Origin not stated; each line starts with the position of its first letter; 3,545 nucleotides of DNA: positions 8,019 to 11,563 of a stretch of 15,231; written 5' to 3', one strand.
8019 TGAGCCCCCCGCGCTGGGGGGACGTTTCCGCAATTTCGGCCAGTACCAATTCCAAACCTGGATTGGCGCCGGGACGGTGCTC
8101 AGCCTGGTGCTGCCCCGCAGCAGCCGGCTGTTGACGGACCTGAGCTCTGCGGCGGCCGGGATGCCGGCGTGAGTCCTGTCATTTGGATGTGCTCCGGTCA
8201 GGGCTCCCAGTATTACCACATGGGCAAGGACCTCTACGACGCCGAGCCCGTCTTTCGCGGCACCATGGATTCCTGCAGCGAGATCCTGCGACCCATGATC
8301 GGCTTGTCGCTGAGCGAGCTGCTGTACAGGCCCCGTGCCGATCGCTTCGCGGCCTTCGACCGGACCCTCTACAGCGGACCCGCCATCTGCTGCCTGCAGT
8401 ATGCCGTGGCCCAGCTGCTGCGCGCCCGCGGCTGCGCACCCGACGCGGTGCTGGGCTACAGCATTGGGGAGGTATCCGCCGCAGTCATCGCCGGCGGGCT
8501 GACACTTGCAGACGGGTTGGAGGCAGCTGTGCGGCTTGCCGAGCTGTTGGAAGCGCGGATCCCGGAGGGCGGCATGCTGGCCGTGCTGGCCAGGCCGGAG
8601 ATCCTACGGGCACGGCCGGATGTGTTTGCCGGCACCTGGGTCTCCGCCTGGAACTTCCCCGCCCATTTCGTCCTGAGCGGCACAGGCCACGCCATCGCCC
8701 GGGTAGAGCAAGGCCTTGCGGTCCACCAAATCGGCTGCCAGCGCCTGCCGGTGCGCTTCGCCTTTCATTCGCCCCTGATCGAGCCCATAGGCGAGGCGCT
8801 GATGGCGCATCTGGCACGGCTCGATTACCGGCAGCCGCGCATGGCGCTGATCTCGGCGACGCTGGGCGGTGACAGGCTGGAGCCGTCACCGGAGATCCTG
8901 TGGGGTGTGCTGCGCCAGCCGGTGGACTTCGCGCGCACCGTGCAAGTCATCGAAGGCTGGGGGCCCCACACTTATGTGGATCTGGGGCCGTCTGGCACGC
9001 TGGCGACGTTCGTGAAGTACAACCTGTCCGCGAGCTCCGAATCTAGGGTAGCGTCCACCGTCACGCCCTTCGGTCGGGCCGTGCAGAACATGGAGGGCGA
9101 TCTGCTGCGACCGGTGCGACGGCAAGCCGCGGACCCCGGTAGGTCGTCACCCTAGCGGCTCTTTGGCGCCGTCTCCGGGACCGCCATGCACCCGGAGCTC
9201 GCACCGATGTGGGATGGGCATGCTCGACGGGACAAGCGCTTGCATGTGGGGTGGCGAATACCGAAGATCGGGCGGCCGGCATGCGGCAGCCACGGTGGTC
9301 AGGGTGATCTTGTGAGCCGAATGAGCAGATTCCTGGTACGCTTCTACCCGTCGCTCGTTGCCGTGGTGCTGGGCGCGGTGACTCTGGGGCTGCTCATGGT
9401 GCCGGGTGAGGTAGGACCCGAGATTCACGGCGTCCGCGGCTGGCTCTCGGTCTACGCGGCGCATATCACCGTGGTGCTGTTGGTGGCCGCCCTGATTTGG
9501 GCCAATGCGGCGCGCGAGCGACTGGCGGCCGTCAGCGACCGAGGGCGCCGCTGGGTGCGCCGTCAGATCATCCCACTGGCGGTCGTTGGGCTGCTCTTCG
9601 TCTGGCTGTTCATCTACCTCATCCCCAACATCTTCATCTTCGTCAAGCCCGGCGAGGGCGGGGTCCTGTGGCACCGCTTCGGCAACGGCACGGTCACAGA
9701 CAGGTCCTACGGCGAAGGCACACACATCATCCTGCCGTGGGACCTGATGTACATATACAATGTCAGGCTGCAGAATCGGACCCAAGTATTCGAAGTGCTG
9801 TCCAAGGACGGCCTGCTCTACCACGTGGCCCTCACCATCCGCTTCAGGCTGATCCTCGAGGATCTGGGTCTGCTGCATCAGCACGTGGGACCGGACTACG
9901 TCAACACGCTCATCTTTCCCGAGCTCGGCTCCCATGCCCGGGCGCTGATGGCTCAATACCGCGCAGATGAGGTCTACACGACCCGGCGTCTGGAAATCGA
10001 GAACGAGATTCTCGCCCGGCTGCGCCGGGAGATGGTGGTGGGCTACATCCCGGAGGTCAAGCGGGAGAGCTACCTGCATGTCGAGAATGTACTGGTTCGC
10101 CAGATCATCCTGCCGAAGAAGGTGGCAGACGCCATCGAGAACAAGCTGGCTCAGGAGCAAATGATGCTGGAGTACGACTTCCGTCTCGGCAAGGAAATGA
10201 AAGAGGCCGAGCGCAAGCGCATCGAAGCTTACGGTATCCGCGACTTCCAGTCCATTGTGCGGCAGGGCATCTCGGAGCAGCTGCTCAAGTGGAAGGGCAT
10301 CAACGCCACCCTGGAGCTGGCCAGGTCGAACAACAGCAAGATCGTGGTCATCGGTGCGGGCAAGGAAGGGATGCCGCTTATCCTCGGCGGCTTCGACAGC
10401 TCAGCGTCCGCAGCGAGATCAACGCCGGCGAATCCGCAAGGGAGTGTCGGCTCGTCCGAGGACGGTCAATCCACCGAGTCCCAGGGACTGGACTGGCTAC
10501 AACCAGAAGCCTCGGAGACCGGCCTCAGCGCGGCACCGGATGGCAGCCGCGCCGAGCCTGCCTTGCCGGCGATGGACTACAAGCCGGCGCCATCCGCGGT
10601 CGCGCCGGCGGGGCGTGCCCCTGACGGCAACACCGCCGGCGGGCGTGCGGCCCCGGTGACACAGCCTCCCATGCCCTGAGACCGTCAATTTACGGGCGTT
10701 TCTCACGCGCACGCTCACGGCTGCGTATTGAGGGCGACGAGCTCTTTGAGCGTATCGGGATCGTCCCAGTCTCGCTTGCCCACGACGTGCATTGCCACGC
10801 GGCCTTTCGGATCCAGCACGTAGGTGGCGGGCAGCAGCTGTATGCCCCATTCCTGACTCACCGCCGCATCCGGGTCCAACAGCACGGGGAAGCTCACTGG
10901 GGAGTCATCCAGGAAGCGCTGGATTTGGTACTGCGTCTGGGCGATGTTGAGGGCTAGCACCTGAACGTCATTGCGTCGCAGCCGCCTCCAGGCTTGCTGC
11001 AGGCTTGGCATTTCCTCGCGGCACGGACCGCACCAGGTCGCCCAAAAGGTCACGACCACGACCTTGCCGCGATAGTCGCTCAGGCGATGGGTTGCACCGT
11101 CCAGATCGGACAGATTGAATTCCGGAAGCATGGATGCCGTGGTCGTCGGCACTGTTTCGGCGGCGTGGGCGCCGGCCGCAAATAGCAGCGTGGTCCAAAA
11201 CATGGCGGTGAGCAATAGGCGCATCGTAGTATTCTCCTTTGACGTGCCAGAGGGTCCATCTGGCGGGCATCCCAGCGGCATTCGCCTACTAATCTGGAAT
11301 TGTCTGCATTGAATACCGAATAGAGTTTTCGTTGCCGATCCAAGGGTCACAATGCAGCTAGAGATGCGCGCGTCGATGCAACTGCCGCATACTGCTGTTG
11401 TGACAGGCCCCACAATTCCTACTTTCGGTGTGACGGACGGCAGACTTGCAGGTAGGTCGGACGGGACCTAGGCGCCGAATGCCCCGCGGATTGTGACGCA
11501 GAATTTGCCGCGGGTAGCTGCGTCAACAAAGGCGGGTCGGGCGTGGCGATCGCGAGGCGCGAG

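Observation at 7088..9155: Orphan, translationally coupled AT-remnant / PPTase / acyltransferase operon with no ACP, KS or NRPS partner in 15 kb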

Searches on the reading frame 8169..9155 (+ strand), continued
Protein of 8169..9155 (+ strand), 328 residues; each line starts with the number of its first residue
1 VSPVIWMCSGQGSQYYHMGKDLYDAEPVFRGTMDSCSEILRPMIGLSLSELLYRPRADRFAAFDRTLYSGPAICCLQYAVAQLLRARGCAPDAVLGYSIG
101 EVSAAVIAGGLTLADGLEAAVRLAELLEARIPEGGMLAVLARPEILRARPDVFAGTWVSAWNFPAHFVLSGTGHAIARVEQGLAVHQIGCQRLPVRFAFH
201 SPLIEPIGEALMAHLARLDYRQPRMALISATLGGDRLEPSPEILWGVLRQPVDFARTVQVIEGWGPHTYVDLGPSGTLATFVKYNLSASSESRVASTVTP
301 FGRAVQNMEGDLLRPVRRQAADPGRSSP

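Call 27: find_related_loci(query=A1, collection=genome_contigs, flank=10000)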
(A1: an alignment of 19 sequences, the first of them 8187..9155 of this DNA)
Query A1 (322 aa) in genome_contigs; peptide patterns used: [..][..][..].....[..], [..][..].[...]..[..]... (x = any residue, [..] = any of these).
600 stretches matched a pattern (row limit reached: there are more); 581 encode a relative of the query (tblastn E <= 1e-3); the best 80 are kept; 80 distinct loci.
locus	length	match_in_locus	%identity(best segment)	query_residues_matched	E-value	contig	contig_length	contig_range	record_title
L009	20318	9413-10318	42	1-303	2e-81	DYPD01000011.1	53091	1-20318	MAG TPA_asm: Thiomargarita sp. isolate SulCav_GS09_5_2_48_36 SulCav_GS09_5_695_length_53091_cov_24_452240, whole genome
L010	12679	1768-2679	46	1-304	2e-77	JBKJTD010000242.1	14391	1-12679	MAG: Vicinamibacterales bacterium isolate ant_bin.605 k117_6508596, whole genome shotgun sequence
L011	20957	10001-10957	42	1-317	1e-76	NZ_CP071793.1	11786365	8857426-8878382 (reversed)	Sulfidibacter corallicola strain M133 chromosome, complete genome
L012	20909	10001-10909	38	1-303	4e-73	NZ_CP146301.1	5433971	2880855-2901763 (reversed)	Sporomusa ovata DSM 2662 chromosome, complete genome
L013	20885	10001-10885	40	1-296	6e-73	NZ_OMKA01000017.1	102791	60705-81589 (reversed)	Aquimarina sp. Aq78 isolate Aquimarina sp. strain Aq78 assembly02, whole genome shotgun sequence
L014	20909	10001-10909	38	1-303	7e-72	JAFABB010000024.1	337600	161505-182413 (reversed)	MAG: Bacillota bacterium isolate OH_SBB_108 k127_80603, whole genome shotgun sequence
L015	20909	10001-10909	40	1-303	1e-71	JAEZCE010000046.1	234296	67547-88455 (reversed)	MAG: Bacillota bacterium isolate OH_CBrB_22 k127_3719873, whole genome shotgun sequence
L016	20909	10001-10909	37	1-303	1e-69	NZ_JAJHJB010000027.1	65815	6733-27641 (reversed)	Pelosinus baikalensis strain Bkl1 NODE_27_length_65815_cov_91.307254, whole genome shotgun sequence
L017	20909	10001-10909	39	1-303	4e-68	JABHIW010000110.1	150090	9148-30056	MAG: Candidatus Scalindua sp. isolate SI037_bin72 k141_1265917, whole genome shotgun sequence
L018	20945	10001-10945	39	1-308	3e-67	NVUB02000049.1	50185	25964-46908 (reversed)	MAG: Ectothiorhodospiraceae bacterium isolate NORP100 NORP100_49, whole genome shotgun sequence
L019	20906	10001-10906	39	1-302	8e-67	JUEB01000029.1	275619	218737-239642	MAG: Peptococcaceae bacterium BICA1-7 BICA1a_1184301, whole genome shotgun sequence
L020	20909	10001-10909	39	1-303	8e-65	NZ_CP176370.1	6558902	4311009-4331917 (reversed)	Brevibacillus fortis strain LJQJ21 chromosome, complete genome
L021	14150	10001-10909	36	1-303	3e-66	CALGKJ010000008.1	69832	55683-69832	MAG: uncultured Clostridia bacterium isolate N1_Bin_Bin_25_1 genome assembly, contig: c_000003405028, whole genome shotg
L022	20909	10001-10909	36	1-303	2e-65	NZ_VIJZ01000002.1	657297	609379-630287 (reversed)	Paenibacillus ottowii strain MS2379 NODE_2_length_657297_cov_81.129107, whole genome shotgun sequence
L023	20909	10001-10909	38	1-303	9e-64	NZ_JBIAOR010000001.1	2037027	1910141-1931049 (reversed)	Brevibacillus sp. NPDC003359 NPDC003359_401_C7.ctg-0001, whole genome shotgun sequence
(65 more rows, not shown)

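Call 37: find_related_loci(query=A1, collection=metagenome_contigs, flank=10000)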
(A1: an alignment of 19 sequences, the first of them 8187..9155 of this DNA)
Query A1 (322 aa) in metagenome_contigs; peptide patterns used: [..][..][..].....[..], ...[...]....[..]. (x = any residue, [..] = any of these).
599 stretches matched a pattern (row limit reached: there are more); 551 encode a relative of the query (tblastn E <= 1e-3); the best 80 are kept; 80 distinct loci.
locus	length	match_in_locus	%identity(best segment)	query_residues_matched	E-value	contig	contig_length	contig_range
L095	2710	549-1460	47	1-304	2e-83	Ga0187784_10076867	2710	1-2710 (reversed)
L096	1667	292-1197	48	1-302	3e-84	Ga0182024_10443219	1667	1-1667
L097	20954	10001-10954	42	1-311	2e-77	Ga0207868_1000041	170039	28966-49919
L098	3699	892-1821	40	1-310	1e-76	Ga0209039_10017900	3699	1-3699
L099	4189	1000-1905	45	1-302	3e-74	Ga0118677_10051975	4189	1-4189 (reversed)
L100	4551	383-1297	41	1-303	4e-74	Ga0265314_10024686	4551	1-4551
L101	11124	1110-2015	43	1-303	1e-72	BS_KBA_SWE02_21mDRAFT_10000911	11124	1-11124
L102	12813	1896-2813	40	1-306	3e-72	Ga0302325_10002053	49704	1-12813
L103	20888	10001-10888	50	1-296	7e-82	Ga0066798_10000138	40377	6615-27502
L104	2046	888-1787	39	1-303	5e-73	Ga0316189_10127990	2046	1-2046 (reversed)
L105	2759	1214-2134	38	1-311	1e-69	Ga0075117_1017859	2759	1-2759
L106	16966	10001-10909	39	1-303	1e-64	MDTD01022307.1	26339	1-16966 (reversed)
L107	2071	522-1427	35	1-303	9e-66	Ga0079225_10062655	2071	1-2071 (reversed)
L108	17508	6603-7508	39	1-302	5e-63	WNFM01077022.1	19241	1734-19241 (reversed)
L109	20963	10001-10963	34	1-322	2e-62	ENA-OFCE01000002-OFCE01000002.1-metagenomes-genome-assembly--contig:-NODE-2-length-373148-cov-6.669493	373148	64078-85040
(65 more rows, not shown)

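Call 40: find_encoding_contigs(protein=P0002, flank=10000, max_places=3)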
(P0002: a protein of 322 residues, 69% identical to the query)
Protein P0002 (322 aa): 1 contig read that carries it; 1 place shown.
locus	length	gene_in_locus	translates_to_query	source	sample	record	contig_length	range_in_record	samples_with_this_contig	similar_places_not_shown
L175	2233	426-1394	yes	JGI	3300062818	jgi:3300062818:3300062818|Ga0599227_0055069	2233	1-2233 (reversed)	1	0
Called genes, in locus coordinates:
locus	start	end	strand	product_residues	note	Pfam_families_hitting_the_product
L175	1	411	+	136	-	?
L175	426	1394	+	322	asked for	PF00698:Acyl_transf_1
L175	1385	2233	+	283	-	?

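Call 41: find_encoding_contigs(protein=P0004, flank=10000, max_places=3)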
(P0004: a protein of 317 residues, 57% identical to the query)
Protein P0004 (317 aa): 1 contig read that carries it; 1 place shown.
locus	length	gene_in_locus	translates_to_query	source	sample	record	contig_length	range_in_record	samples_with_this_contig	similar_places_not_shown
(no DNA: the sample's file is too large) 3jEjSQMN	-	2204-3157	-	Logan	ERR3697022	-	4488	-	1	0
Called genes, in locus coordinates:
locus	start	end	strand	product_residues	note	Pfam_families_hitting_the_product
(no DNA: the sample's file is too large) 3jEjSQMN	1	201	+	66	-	?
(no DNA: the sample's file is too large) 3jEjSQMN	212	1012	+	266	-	-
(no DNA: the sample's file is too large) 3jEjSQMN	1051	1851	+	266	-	PF09339:HTH_IclR, PF01614:IclR_C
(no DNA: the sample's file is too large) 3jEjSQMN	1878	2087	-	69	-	-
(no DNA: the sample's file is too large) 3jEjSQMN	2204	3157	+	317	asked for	PF00698:Acyl_transf_1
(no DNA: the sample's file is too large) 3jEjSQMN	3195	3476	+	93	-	PF00550:PP-binding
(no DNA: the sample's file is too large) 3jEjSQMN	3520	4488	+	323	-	?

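Call 59: search_protein_families(library=pfam, proteins=[L103:16900-17700:+, L103:17120-17437:+, L103:20057-20869:+, L108:9803-10672:-, L108:11039-11560:-, L006:7010-7411:+, L175:1385-2233:+], max_evalue=0.001)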
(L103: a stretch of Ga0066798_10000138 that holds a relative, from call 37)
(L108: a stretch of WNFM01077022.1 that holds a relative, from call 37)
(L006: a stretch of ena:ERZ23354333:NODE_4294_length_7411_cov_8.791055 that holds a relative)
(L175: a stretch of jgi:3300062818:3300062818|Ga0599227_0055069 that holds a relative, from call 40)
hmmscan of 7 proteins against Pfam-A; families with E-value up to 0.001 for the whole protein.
L103:16900-17700:+ (267 aa): 0 families

L103:17120-17437:+ (106 aa): 1 family
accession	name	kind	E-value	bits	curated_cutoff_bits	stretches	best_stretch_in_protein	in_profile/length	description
PF05128.17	DUF697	-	8.2e-05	22.8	27.7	1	2-102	54-157/162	Domain of unknown function (DUF697)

L103:20057-20869:+ (271 aa): 1 family
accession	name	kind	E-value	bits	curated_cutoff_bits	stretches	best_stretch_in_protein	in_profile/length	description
PF01145.31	Band_7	-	1.2e-24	87.7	23.6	1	22-211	2-172/176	SPFH domain / Band 7 family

L108:9803-10672:- (290 aa): 1 family
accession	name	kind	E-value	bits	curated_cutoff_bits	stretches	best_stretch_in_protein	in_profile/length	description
PF01145.31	Band_7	-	7.9e-25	88.3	23.6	1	35-213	3-176/176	SPFH domain / Band 7 family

L108:11039-11560:- (174 aa): 1 family
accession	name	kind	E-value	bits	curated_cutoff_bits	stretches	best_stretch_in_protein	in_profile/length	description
PF05128.17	DUF697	-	2.4e-11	44.1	27.7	1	25-162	18-157/162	Domain of unknown function (DUF697)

L006:7010-7411:+ (134 aa): 1 family
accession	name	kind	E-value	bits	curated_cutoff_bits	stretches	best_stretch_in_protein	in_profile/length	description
PF00109.32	ketoacyl-synt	-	2.3e-07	31.1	20.8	1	8-124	4-124/252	Beta-ketoacyl synthase, N-terminal domain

L175:1385-2233:+ (283 aa): 1 family
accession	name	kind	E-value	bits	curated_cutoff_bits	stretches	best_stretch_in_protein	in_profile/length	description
PF03060.21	NMO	-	8.5e-08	32.4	28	1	27-282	17-249/331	Nitronate monooxygenase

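Call 63: search_protein_families(library=ncbifam, proteins=[L006:2780-3631:+, L007:9111-9968:+], max_evalue=1e-10)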
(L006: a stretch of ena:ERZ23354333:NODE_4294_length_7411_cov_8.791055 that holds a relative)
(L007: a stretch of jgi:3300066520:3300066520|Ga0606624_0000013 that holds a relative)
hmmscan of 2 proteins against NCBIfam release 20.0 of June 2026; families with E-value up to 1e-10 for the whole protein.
L006:2780-3631:+ (283 aa): 8 families
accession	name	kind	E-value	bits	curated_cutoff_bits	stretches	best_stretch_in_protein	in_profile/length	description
TIGR00128.1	fabD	equivalog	3e-104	348.6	260.9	1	4-280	4-287/290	ACP S-malonyltransferase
TIGR03131.1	malonate_mdcH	equivalog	5.5e-63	213.1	297.9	1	4-280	2-276/297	malonate decarboxylase subunit epsilon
NF045894.1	PKS_plus_SDR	equivalog_domain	1.1e-51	175.7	1740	1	4-279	533-814/1515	type I polyketide synthase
TIGR02813.1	omega_3_PfaA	subfamily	5.5e-35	119.5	1010.1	1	50-280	645-880/2582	polyketide-type polyunsaturated fatty acid synthase PfaA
NF037940.1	PKS_MbtD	equivalog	9.4e-20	70.3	1150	1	4-228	93-321/978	mycobactin polyketide synthase MbtD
NF041183.1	Pks2_ls1_myc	equivalog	1e-19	69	2400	1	4-279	534-813/2086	sulfolipid-1 biosynthesis phthioceranic/hydroxyphthioceranic acid synthase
NF037941.1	PKS_NbtC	equivalog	1.9e-17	62.6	1150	1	5-212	99-315/1027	nocobactin polyketide synthase NbtC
NF040607.1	mycolic_Pks13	equivalog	7.8e-14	50.1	2100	1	3-271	665-945/1680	polyketide synthase Pks13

L007:9111-9968:+ (285 aa): 8 families
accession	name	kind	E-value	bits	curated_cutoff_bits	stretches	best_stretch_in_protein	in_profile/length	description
TIGR00128.1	fabD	equivalog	3.4e-98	328.7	260.9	1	6-281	5-287/290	ACP S-malonyltransferase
TIGR03131.1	malonate_mdcH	equivalog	7.6e-59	199.6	297.9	1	5-280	2-275/297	malonate decarboxylase subunit epsilon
NF045894.1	PKS_plus_SDR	equivalog_domain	1.6e-52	178.5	1740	1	4-281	532-815/1515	type I polyketide synthase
TIGR02813.1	omega_3_PfaA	subfamily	2.8e-33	113.9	1010.1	1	7-281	584-880/2582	polyketide-type polyunsaturated fatty acid synthase PfaA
NF041183.1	Pks2_ls1_myc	equivalog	6.6e-24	82.9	2400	1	5-279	534-812/2086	sulfolipid-1 biosynthesis phthioceranic/hydroxyphthioceranic acid synthase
NF040607.1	mycolic_Pks13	equivalog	8.4e-19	66.6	2100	1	3-269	664-942/1680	polyketide synthase Pks13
NF037940.1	PKS_MbtD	equivalog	3.5e-17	61.8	1150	1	4-234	92-326/978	mycobactin polyketide synthase MbtD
NF037941.1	PKS_NbtC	equivalog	1.2e-15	56.6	1150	1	6-210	99-308/1027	nocobactin polyketide synthase NbtC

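Call 64: search_solved_structures(query=L006:2780-3631:+, max_evalue=1e-20)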
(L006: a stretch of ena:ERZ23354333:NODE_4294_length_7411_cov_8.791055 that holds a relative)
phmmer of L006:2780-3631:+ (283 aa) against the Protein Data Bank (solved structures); distinct sequences matched with E-value up to 1e-20: 42.
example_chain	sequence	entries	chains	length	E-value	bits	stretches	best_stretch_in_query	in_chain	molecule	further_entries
5dz6_A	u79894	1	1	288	7.4e-99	334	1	4-280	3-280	Polyketide biosynthesis malonyl CoA-acyl carrier protein transacylase PksC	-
6apk_A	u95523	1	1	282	1.4e-98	333.1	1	3-281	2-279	DisD protein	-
3sbm_A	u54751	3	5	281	1.4e-98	333.1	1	3-281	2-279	DisD protein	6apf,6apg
3rgi_A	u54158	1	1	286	1.5e-98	333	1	3-281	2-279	DisD protein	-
5zk4_A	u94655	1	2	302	7.6e-98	330.7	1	3-281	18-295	DisD protein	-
6mhp_A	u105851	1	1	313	9e-98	330.4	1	4-281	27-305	Malonyl CoA-acyl carrier protein transacylase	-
5dz7_A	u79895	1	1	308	7.2e-89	301.2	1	4-281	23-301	Polyketide biosynthesis protein PksE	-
3g87_A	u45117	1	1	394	2e-79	270.3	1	3-281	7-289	Malonyl CoA-acyl carrier protein transacylase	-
4rr5_A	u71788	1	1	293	1.7e-58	201.6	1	3-278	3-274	Malonyl CoA-acyl carrier protein transacylase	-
1mla_A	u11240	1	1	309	4.1e-58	200.4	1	4-279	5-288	MALONYL-COENZYME A ACYL CARRIER PROTEIN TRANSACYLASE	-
2g1h_A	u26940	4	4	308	5.3e-58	200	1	5-279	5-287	Malonyl CoA-acyl carrier protein transacylase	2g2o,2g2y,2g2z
6u0j_A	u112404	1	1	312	1.9e-57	198.2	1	4-279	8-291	Malonyl CoA-acyl carrier protein transacylase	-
6smd_B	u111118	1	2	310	1.2e-55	192.3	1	5-279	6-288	Malonyl CoA-acyl carrier protein transacylase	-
3h0p_A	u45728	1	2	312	4.8e-55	190.3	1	4-279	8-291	S-malonyltransferase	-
3hjv_A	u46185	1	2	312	9e-53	182.9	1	5-279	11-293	Malonyl Coa-acyl carrier protein transacylase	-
8avz_A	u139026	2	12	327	2.6e-22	83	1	4-279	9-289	Polyketide biosynthesis acyltransferase homolog PksD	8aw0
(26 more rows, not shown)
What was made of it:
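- Closest known: PksC / DisD AT: trans-acting malonyl-CoA:ACP acyltransferases of trans-AT PKSs. Same: The intact counterpart of the stub (L006 AT) best matches PksC 5dz6 and DisD at about 333 bits (call 64).
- Its intact counterpart is PksC/DisD-like (calls 63, 64).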

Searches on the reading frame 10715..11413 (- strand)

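Call 4: search_protein_families(library=pfam, proteins=[window:10715-11413:-], max_evalue=0.01)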
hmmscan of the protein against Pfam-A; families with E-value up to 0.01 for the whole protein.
window:10715-11413:- (232 aa): 6 families
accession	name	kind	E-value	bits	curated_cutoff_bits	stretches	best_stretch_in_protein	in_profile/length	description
PF00578.27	AhpC-TSA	-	2.4e-30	105.4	26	1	95-207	4-122/124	AhpC/TSA family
PF08534.16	Redoxin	-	4.9e-28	98.2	26.6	1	95-220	5-143/148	Redoxin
PF13905.12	Thioredoxin_8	-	2.8e-13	50.4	27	1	116-206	1-94/94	Thioredoxin-like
PF00085.26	Thioredoxin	-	3.4e-10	40.3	23.5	1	117-162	19-63/103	Thioredoxin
PF00255.25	GSHPx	-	0.00014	21.8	27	1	98-162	3-66/108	Glutathione peroxidase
PF13098.12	Thioredoxin_2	-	0.0002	22.1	27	1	116-212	5-93/104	Thioredoxin-like domain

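Call 5: search_protein_families(library=ncbifam, proteins=[window:10715-11413:-], max_evalue=0.01)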
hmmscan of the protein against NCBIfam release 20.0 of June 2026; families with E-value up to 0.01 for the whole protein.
window:10715-11413:- (232 aa): 22 families
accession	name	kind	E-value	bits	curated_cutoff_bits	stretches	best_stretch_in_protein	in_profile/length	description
NF002854.0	PRK03147.1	subfamily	6.1e-34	117.4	170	1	71-214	16-160/176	thiol-disulfide oxidoreductase ResA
NF047696.1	ThlDiSintTplARhiz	equivalog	1.7e-24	86.8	230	1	79-223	61-210/219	thiol:disulfide interchange protein TlpA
NF041202.1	StoA_CxxC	exception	6.8e-22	78.1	210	1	74-212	11-150/163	endospore biogenesis thiol-disulfide oxidoreductase StoA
NF041054.1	WAxxUGC_long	equivalog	2.1e-17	63.4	300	1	77-206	66-194/354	ResA-like WAxxUGC motif-containing protein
TIGR00385.1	dsbE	subfamily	5.1e-15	55.5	123.15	1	96-214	40-158/173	DsbE family thiol:disulfide interchange protein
TIGR01068.1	thioredoxin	equivalog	1.5e-10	41.1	96.8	1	116-162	14-59/101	thioredoxin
NF006960.0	PRK09437.1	equivalog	2e-08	34.3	140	1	93-191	7-105/156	thioredoxin-dependent thiol peroxidase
NF011941.0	PRK15412.1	equivalog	2.6e-08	33.6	359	1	67-212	16-161/185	thiol:disulfide interchange protein DsbE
NF053650.1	PerredPrxQDein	equivalog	3.5e-08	33.5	260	1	96-188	1-92/148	thioredoxin-dependent peroxiredoxin PrxQ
NF040769.1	SelL_rel_redox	subfamily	5.4e-08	32.7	120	1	96-192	3-101/173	SelL-related redox protein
NF010625.0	PRK14018.1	equivalog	1.3e-06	27.3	522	1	73-213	15-159/521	bifunctional peptide-methionine (S)-S-oxide reductase MsrA/peptide-methionine (R)-S-oxide reductase MsrB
NF053656.1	redoxin_TUGYCR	domain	1.2e-05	25.2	100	1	111-226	22-140/146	TUGYCR motif thioredoxin fold (seleno)protein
NF008229.0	PRK10996.1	equivalog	1.2e-05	25.1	125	1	117-160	53-95/141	thioredoxin TrxC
TIGR01126.1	pdi_dom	equivalog_domain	2e-05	24.8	107.2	1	116-166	14-66/105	protein disulfide-isomerase domain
NF006898.0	PRK09381.1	equivalog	3.1e-05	24.3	138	1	118-160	23-64/109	thioredoxin TrxA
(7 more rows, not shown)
